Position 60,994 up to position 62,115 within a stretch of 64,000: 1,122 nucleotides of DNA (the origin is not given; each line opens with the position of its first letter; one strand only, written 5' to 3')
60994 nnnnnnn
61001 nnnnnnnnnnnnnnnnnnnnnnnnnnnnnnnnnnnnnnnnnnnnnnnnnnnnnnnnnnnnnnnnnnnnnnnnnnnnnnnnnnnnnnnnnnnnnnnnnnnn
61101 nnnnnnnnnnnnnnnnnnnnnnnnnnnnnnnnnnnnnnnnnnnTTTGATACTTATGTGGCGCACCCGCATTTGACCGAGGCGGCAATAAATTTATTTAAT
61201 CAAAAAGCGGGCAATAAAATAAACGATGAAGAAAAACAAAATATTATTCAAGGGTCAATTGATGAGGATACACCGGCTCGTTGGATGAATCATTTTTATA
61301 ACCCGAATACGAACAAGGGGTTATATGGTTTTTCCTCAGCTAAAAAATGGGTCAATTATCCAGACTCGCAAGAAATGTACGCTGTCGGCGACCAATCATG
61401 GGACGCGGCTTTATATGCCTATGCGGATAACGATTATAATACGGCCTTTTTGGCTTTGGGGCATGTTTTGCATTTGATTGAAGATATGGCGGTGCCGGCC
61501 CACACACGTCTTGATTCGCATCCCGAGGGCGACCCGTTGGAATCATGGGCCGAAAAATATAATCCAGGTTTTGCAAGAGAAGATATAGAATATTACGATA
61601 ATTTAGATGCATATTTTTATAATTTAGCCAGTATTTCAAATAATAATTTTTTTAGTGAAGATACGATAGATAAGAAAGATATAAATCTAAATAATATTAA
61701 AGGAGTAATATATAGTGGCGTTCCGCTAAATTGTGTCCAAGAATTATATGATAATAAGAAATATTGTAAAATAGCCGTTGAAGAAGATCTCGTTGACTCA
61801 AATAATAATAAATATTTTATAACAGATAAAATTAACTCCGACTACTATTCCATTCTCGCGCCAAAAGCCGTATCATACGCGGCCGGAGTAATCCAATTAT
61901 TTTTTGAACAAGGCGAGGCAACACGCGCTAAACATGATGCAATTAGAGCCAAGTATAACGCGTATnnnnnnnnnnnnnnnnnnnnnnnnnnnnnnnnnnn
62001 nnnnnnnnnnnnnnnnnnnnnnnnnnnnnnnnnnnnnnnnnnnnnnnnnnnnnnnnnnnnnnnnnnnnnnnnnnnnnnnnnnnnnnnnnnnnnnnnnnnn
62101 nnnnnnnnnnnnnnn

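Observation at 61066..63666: Membrane-anchored zinc phospholipase C-like domain fused to a long beta-helix region next to the T4SS-like genes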

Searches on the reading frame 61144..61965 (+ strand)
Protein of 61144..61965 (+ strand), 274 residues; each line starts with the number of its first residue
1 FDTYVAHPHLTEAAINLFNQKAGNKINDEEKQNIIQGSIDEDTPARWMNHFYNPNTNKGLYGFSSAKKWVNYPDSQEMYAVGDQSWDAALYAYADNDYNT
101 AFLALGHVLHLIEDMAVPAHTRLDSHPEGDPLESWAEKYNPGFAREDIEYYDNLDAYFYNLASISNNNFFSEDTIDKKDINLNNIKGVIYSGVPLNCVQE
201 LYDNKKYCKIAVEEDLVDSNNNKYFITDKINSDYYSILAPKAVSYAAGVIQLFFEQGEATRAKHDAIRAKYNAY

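Call 17: search_solved_structures(query=A1, max_evalue=10, show_alignments=4)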
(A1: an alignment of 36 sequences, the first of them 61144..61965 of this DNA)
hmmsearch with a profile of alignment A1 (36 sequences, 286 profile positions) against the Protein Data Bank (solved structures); distinct sequences matched with E-value up to 10: 11.
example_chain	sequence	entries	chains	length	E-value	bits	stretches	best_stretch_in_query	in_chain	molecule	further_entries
8cqm_A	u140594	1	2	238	7.5e-05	25.5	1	48-169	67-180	Phospholipase C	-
2fgn_A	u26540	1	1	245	0.00012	24.8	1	49-143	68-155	Phospholipase C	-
2ffz_A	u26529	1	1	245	0.00013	24.7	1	49-143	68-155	Phospholipase C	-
1p5x_A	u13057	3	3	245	0.00013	24.7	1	49-143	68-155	Phospholipase C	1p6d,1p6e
1ah7_A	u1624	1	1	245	0.00013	24.7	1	49-143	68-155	PHOSPHOLIPASE C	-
2huc_A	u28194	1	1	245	0.00014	24.7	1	49-143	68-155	Phospholipase C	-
1zv4_X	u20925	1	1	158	0.14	14.8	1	176-260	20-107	Regulator of G-protein signaling 17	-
6am3_X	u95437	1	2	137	0.26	13.9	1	205-260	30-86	Regulator of G-protein signaling 17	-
7unh_A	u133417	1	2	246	0.36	13.4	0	77-110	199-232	SP2 designed chlorophyll dimer protein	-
7uni_A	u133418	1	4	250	0.38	13.4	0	77-110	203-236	SP2-ZnPPaM designed chlorophyll dimer protein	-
4igu_A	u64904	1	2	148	0.87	12.2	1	198-263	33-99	CG5036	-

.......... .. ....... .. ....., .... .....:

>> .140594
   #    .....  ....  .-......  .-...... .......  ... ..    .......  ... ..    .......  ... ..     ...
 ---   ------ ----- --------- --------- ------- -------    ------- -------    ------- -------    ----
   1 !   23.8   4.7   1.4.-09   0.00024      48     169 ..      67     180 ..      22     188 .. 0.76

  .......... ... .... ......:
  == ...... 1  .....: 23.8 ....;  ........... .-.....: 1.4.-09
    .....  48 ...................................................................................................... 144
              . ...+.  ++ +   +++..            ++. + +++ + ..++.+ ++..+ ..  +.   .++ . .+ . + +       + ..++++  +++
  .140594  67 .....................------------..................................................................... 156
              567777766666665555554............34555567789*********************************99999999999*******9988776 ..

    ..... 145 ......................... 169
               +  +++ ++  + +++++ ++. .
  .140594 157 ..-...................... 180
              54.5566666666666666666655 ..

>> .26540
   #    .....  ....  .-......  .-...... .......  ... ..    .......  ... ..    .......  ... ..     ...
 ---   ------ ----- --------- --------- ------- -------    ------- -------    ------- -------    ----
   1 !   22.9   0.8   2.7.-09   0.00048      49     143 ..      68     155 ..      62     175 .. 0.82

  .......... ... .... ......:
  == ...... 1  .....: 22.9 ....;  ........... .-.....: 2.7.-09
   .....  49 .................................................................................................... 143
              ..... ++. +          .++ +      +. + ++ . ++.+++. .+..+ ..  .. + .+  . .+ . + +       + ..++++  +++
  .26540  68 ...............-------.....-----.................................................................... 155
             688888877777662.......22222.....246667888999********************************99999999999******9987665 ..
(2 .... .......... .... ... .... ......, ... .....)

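Call 21: predict_structure(alignment_id=A1)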
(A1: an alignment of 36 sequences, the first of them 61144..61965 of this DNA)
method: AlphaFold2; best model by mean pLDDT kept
length: 274 residues; sequences in the alignment: 36
mean_pLDDT: 95.4   pTM: 0.92
mean pLDDT of the five models: 95.4, 95.3, 95.2, 94.4, 94.1
residues with pLDDT >= 90: 248; 70-90: 26; 50-70: 0; < 50: 0
segments of 3 or more residues with pLDDT < 50: none
pLDDT, mean of each block of 10 residues (from residue 1): 90 98 96 98 93 98 97 94 97 98 99 98 92 93 92 98 98 93 94 96 96 85 94 98 98 98 96 92
secondary structure, 60 per line:
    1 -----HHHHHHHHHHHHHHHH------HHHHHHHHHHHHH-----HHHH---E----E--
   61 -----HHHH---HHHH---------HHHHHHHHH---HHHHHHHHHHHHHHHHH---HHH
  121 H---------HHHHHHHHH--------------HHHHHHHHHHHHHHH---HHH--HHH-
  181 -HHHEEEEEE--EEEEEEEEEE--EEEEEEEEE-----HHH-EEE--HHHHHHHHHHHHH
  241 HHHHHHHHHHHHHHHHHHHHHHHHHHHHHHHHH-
elements in order: H6-21 H28-40 H46-49 H66-69 H73-76 H86-94 H98-114 H118-121 H131-139 H154-168 E185-190 E193-202 E205-213 E223-225 H228-273

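Call 25: fold_search(model_id=the predicted structure, library=pdb)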
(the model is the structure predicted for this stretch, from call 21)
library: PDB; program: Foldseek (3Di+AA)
matches with E <= 10: 86; with E <= 0.001: 13
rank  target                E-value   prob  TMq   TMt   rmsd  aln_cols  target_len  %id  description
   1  1ah7                  2.7e-06  1.00  0.60  0.66   5.3       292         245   15  PHOSPHOLIPASE C FROM BACILLUS CEREUS (released 1997-12-10)
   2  1p5x                  5.2e-06  1.00  0.59  0.65   5.5       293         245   15  STRUCTURE OF THE D55N MUTANT OF PHOSPHOLIPASE C FROM BACILLUS CEREUS (released 2003-09-30)
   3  2huc                  5.4e-06  1.00  0.58  0.65   6.0       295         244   16  Structural Studies Examining the Substrate Specificity Profiles of PC-PLCBc Protein Variants (released 2006-08-08)
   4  2fgn                  5.7e-06  1.00  0.58  0.65   5.9       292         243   16  Structural Studies Examining the Substrate Specificity Profiles of PC-PLCBc Protein Variants (released 2006-03-28)
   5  2ffz                  7.7e-06  1.00  0.59  0.65   5.9       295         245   15  Structural Studies Examining the Substrate Specificity Profiles of PC-PLCBc Protein Variants (released 2006-03-28)
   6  8cqm_B                1.8e-05  1.00  0.53  0.61   5.9       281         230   15  Broad-range phospholipase C from Listeria monocytogenes (released 2023-10-18)
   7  8cqm_A                2.9e-05  1.00  0.51  0.62   6.1       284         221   15  Broad-range phospholipase C from Listeria monocytogenes (released 2023-10-18)
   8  1ca1                  7.4e-05  1.00  0.53  0.41   5.4       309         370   13  ALPHA-TOXIN FROM CLOSTRIDIUM PERFRINGENS (released 1999-05-04)
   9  1olp_D                8.2e-05  1.00  0.54  0.42   5.7       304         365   13  Alpha Toxin from Clostridium Absonum (released 2003-10-23)
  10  2wxu                  8.6e-05  1.00  0.54  0.42   6.0       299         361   12  Clostridium perfringens alpha-toxin strain NCTC8237 mutant T74I (released 2009-11-17)
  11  2wxt                  2.0e-04  1.00  0.53  0.42   5.7       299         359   14  Clostridium perfringens alpha-toxin strain NCTC8237 (released 2009-11-17)
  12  1olp_A                4.0e-04  1.00  0.52  0.40   5.4       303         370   14  Alpha Toxin from Clostridium Absonum (released 2003-10-23)
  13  2wy6_C                5.9e-04  1.00  0.53  0.42   6.0       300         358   12  Clostridium perfringens alpha-toxin strain NCTC8237 mutant T74I (released 2009-11-24)
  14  2wy6_A                1.1e-03  1.00  0.56  0.44   5.2       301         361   13  Clostridium perfringens alpha-toxin strain NCTC8237 mutant T74I (released 2009-11-24)
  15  1kho_A                1.8e-03  1.00  0.52  0.40   5.9       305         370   12  Crystal Structure Analysis of Clostridium perfringens alpha-Toxin Isolated from Avian Strain SWCP (released 2002-06-19)
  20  3c2p_B                1.7e+00  0.02  0.14  0.06  19.6       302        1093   10  X-ray crystal structure of the N4 mini-vRNAP P1 promoter complex (released 2008-12-09)
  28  1xg6                  3.4e+00  0.11  0.11  0.15   9.3        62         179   16  The crystal structure of the P1 mutant (Leu to Arg)of a Winged bean chymotrypsin inhibitor(Kunitz)solved at 2.15A resolu (released 2005-08-30)
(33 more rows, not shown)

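Call 33: find_related_loci(query=A1, collection=genome_contigs, flank=6000)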
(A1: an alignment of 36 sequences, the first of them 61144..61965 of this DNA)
Query A1 (274 aa) in genome_contigs; peptide patterns used: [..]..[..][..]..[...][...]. (x = any residue, [..] = any of these).
525 stretches matched a pattern; 440 encode a relative of the query (tblastn E <= 1e-3); the best 80 are kept; 80 distinct loci.
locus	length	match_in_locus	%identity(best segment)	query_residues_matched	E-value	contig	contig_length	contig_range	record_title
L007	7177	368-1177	45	1-266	4e-70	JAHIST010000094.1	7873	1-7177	MAG: Patescibacteria group bacterium isolate MM_PC_MetaG.mb.188 MM_PC_MetaG.mb.188_k141_1903497, whole genome shotgun se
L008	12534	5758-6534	44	1-264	7e-70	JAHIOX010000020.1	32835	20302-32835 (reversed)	MAG: Patescibacteria group bacterium isolate KR13_S3.mb.30 KR13_S3.mb.30_k141_298824, whole genome shotgun sequence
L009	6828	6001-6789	45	1-265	9e-69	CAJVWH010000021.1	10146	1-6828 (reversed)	TPA_asm: uncultured bacterium isolate DRR093004_bin.40_MetaBAT_v2.12.1_MAG genome assembly, contig: NODE_3655_length_101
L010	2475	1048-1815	45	1-254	2e-69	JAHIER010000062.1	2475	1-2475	MAG: Patescibacteria group bacterium isolate KR11_0.1_MetaG.mb.31 KR11_0.1_MetaG.mb.31_k141_1134615, whole genome shotgu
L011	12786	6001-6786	47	1-261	2e-67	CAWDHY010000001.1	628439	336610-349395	MAG: Candidatus Magasanikbacteria bacterium isolate MFD04716.bin.1.125 genome assembly, contig: contig_18216, whole geno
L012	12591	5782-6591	46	1-271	2e-75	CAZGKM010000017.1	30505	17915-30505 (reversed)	MAG TPA_asm: uncultured Gammaproteobacteria bacterium isolate SRP319275_co4_39 genome assembly, contig: NODE_811_length_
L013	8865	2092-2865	46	1-263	1e-64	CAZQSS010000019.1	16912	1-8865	MAG TPA_asm: uncultured Gammaproteobacteria bacterium isolate binchicken_co248_149 genome assembly, contig: NODE_3797_le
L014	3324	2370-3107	47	1-256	6e-64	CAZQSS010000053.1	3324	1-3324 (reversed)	MAG TPA_asm: uncultured Gammaproteobacteria bacterium isolate binchicken_co248_149 genome assembly, contig: NODE_61910_l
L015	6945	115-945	43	1-263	2e-63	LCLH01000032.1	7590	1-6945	MAG: Candidatus Magasanikbacteria bacterium GW2011_GWC2_45_8 UX20_C0032, whole genome shotgun sequence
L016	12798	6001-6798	43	1-256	3e-60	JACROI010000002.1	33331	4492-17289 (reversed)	MAG: Candidatus Magasanikbacteria bacterium isolate NC_groundwater_1957_Pr3_S-0.2um_43_6 scaffold_156212, whole genome s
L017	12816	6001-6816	42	1-262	1e-58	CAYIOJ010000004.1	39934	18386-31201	MAG TPA_asm: uncultured Gammaproteobacteria bacterium isolate ERP119705_co24_904 genome assembly, contig: NODE_867_lengt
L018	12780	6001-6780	41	1-263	5e-58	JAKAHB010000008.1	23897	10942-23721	MAG: bacterium isolate WY2.bin78 NODE_2804_length_23897_cov_2.063189, whole genome shotgun sequence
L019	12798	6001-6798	41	1-258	2e-52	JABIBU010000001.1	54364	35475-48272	MAG: Candidatus Magasanikbacteria bacterium isolate SI048_bin34 k141_1816539, whole genome shotgun sequence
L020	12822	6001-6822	41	1-258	2e-51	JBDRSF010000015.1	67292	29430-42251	MAG: Candidatus Magasanikbacteria bacterium isolate MEGAHIT-group-3.130 k141_135704, whole genome shotgun sequence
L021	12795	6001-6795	40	1-263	5e-51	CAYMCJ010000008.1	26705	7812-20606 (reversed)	MAG TPA_asm: uncultured Gammaproteobacteria bacterium isolate SRP178699_co1_454 genome assembly, contig: NODE_2004_lengt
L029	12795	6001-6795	39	1-262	2e-46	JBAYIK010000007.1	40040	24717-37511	MAG: Candidatus Paceibacterota bacterium isolate SO_2016_GW1_29 scaffold01850_OW334_2016, whole genome shotgun sequence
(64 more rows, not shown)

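Call 61: search_protein_representatives(alignment_id=A1)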
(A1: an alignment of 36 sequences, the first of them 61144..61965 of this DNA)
Query: 36 sequences, 286 profile positions. Proteins with E-value up to 0.001 (for the whole library): 7575; up to 1e-10: 5196; up to 1e-30: 1167. The best 150 are listed.
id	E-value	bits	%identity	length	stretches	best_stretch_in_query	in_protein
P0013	2.2e-100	352.2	-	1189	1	1-284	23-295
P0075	1.8e-99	349.2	-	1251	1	1-284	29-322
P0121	3.0e-99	348.5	-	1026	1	1-283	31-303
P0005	2.9e-98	345.2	-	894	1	1-280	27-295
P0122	9.6e-98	343.5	-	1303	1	1-275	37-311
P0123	3.7e-97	341.6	-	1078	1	1-282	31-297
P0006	4.0e-97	341.5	-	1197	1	1-283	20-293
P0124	4.7e-97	341.2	-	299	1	1-275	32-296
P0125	9.0e-97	340.3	-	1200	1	1-284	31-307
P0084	1.4e-95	336.4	-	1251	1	1-284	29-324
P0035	3.6e-95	335.1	-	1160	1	1-278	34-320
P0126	4.6e-95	334.7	-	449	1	1-274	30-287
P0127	5.9e-95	334.4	-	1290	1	1-279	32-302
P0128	1.9e-94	332.7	-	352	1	1-283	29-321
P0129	2.0e-94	332.6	-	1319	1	1-275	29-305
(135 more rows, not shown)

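Call 62: search_protein_families(library=pfam, alignment_id=A1, max_evalue=1)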
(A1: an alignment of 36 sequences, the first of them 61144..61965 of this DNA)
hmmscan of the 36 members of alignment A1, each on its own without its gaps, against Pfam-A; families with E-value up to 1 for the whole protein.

A. member 1, window:61144-61965:+ (274 aa): 1 family
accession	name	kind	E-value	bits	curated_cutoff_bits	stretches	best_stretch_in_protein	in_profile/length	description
PF00882.24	Zn_dep_PLPC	-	1.1e-05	25.8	26.8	1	10-161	5-127/167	Zinc dependent phospholipase C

B. families by the number of members that match (of 36 scanned): 14 families
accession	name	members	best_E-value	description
PF00882.24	Zn_dep_PLPC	26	1.6e-07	Zinc dependent phospholipase C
PF09959.14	DUF2193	1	0.0027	Uncharacterized protein conserved in archaea (DUF2193)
PF18909.5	dGTP_diPhyd_N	1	0.0078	dATP/dGTP diphosphohydrolase, N-terminal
PF01536.21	SAM_decarbox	1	0.019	Adenosylmethionine decarboxylase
PF21382.2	IntS9_C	1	0.053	Integrator IntS9, C-terminal domain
PF11545.14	HemeBinding_Shp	1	0.06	Cell surface heme-binding protein Shp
PF23309.1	DUF7083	1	0.12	Domain of unknown function (DUF7083)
PF23206.1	PCDH15_12th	1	0.12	PCDH15-like domain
PF04753.17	Corona_NS12-7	1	0.12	Coronavirus non-structural protein NS12.7 family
PF13084.11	DUF3943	1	0.16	Domain of unknown function (DUF3943)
PF15606.11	Ntox34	1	0.17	Bacterial toxin 34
PF20780.2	TssR_M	1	0.19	TssR second domain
PF03449.20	GreA_GreB_N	1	0.24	Transcription elongation factor, N-terminal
PF21640.2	LytM_N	1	0.7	LytM, N-terminal domain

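Call 71: search_protein_families(library=pfam, proteins=[L008:2575-3309:+, L008:3313-3981:+, L029:10232-10642:+], max_evalue=0.01)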
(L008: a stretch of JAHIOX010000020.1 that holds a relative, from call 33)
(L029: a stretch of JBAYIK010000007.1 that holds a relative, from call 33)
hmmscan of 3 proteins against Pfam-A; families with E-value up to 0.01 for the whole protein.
L008:2575-3309:+ (245 aa): 1 family
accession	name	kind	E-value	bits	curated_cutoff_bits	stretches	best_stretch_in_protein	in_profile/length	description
PF01797.21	Y1_Tnp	-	2.7e-07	31.2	23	1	82-155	41-119/121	Transposase IS200 like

L008:3313-3981:+ (223 aa): 4 families
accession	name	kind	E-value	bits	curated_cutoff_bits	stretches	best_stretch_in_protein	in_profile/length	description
PF13431.12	TPR_17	-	9.4e-09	35.3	24.4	1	102-129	6-33/34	Tetratricopeptide repeat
PF13428.12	TPR_14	-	0.00044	21.1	23.5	0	192-219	14-41/44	Tetratricopeptide repeat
PF13424.12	TPR_12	-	0.00059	20.4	30.1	1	121-172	22-73/77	Tetratricopeptide repeat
PF13181.12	TPR_8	-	0.0017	18.8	25.7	0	145-172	3-29/34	Tetratricopeptide repeat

L029:10232-10642:+ (137 aa): 2 families
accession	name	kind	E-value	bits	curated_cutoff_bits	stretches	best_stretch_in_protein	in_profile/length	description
PF00542.24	Ribosomal_L12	-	6.4e-23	81.3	25.9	1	71-137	1-67/67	Ribosomal protein L7/L12 C-terminal domain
PF16320.10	Ribosomal_L12_N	-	1.3e-13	50.8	25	1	22-65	3-45/48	Ribosomal protein L7/L12 dimerisation domain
